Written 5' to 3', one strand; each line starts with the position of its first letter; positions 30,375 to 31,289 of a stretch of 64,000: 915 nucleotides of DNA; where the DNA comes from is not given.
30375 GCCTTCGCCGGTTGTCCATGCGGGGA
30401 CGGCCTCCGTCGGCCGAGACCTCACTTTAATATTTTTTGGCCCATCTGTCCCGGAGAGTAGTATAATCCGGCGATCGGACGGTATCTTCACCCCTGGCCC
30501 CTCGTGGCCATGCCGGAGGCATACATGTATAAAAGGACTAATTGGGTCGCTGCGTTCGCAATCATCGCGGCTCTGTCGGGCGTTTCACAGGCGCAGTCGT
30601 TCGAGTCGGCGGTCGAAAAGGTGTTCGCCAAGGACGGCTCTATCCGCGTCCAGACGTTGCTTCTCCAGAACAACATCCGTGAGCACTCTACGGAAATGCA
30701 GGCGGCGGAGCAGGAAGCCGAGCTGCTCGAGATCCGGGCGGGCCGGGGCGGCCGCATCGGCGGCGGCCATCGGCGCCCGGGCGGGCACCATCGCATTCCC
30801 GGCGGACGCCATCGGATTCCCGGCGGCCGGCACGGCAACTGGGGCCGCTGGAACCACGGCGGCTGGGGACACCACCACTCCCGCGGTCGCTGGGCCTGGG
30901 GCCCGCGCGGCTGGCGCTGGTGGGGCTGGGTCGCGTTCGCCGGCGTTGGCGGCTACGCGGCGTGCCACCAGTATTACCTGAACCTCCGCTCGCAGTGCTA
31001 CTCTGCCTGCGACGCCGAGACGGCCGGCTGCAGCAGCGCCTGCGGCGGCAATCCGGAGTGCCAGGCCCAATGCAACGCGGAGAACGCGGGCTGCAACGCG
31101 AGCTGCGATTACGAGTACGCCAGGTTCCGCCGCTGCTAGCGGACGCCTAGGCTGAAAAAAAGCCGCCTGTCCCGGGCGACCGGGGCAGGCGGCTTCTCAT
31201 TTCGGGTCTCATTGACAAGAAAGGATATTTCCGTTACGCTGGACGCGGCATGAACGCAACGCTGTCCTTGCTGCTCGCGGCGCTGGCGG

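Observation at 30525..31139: Secreted His/Trp/Arg/Gly low-complexity protein with a periodic Cys-rich C-terminal module, divergent from a stand-alone PilZ gene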

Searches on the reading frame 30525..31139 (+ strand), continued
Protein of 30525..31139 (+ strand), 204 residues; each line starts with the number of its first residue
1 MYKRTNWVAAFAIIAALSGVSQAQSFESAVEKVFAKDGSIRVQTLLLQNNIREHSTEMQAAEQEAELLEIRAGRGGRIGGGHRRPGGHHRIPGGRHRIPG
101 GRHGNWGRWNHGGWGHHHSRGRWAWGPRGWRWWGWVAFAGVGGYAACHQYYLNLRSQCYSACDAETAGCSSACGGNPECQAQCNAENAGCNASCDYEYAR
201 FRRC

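Call 51: find_encoding_contigs(protein=P0012, flank=6000, max_places=2)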
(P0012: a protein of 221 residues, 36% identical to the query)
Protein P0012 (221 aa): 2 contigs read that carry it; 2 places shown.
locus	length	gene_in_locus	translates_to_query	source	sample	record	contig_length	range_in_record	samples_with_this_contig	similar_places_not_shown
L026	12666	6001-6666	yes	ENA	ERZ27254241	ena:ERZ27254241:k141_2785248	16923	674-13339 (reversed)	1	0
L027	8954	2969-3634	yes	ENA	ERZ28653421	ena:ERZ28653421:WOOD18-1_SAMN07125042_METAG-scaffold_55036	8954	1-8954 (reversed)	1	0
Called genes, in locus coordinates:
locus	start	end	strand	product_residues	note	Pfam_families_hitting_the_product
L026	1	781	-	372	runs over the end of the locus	PF12679:ABC2_membrane_2, PF12698:ABC2_membrane_3, PF01061:ABC2_membrane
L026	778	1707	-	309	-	PF00005:ABC_tran, PF13304:AAA_21 (weak)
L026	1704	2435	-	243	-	PF00005:ABC_tran, PF13304:AAA_21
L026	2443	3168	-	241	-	PF25954:Beta-barrel_RND_2 (weak)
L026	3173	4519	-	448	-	PF02321:OEP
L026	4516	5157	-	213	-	PF00440:TetR_N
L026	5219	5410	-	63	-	-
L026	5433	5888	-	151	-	-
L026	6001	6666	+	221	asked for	-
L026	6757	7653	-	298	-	PF19420:DDAH_eukar (weak)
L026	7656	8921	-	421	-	-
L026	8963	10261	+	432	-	-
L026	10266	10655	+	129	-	PF00072:Response_reg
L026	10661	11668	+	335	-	-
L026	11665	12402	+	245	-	PF02511:Thy1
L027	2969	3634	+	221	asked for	-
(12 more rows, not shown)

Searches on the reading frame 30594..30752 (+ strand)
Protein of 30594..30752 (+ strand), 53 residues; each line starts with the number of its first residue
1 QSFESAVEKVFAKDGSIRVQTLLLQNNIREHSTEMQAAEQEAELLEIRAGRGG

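Call 76: search_protein_families(library=pfam, proteins=[window:30594-30752:+], max_evalue=10)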
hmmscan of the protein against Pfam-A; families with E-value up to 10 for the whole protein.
seq(53 aa): 0 families

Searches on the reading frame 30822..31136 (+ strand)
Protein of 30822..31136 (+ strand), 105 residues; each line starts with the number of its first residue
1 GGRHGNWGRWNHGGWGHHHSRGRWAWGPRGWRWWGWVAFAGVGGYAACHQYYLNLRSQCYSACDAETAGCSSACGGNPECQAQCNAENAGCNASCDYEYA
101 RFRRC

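Call 22: find_homologous_proteins(query=A2, max_evalue=0.001)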
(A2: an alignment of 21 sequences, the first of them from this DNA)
Query A2 (21 sequences) (105 aa, profile of the alignment): 5 proteins with E <= 0.001 among 45 candidates.
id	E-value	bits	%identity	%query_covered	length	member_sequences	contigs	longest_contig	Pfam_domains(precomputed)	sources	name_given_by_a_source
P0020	3.5e-33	132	36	93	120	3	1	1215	-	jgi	-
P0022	8.0e-30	121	35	90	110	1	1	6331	-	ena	-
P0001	6.8e-23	99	100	100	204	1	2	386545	-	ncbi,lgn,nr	ncbi:MAG: hypothetical protein HY078_12000 [Elusimicrobia bacterium]|nr:hypothetical protein [Elusim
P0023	2.8e-16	77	36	64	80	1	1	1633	-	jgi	jgi:hypothetical protein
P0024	3.6e-5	42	41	55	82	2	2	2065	-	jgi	jgi:hypothetical protein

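Call 35: search_solved_structures(query=A2, max_evalue=10, show_alignments=2)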
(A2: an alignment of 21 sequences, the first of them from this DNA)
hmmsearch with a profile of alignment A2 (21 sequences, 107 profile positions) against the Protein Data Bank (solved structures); distinct sequences matched with E-value up to 10: 4.
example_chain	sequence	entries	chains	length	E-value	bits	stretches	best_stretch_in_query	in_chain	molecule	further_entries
1vib_A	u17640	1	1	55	0.31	14.4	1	52-96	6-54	NEUROTOXIN B-IV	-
7w5z_T1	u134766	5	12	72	1.9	11.9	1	44-92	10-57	Tim10/DDP family zinc finger protein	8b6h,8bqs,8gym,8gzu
9fqr_J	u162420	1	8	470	3.1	11.2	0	31-62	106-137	Sperm-associated microtubule inner protein 5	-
5o32_I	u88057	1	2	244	5.8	10.4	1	31-87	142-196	Complement factor I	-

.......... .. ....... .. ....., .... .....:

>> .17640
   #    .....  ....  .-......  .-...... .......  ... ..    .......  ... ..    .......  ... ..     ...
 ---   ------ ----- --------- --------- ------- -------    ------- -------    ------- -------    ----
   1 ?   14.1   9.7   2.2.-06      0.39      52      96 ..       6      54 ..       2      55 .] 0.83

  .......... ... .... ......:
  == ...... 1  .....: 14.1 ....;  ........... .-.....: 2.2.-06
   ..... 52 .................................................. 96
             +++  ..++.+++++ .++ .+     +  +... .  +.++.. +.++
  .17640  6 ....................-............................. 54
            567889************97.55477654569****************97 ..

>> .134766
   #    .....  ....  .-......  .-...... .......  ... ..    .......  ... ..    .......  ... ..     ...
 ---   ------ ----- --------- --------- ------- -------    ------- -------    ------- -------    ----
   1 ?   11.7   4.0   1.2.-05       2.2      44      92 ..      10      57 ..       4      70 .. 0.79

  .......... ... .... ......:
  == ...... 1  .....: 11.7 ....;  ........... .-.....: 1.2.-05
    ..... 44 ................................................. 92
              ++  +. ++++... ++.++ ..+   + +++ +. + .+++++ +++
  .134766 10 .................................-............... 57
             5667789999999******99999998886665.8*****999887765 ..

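Call 70: predict_structure(alignment_id=A2)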
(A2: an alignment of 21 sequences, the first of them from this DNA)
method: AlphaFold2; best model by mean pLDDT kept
length: 105 residues; sequences in the alignment: 21
mean_pLDDT: 72.3   pTM: 0.66
mean pLDDT of the five models: 72.3, 71.9, 71.6, 69.4, 65.8
residues with pLDDT >= 90: 1; 70-90: 60; 50-70: 37; < 50: 7
segments of 3 or more residues with pLDDT < 50: 1-3
pLDDT, mean of each block of 10 residues (from residue 1): 52 59 56 54 71 86 85 87 86 84 77
secondary structure, 60 per line:
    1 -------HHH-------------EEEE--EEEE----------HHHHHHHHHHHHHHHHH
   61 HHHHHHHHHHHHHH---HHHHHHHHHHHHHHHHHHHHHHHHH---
elements in order: E24-27 E30-33 H44-74 H78-102

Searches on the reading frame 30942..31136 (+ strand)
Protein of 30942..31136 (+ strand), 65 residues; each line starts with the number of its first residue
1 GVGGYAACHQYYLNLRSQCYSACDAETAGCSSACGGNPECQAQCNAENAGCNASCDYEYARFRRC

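Call 76: search_protein_families(library=pfam, proteins=[window:30942-31136:+], max_evalue=10)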
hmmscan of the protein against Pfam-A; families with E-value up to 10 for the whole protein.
seq(65 aa): 1 family
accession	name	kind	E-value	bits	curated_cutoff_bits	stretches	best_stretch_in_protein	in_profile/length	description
PF23060.1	CUB_M02D8_5_1st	-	0.018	15.4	27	1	4-35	31-62/107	M02D8_5-like, first CUB domain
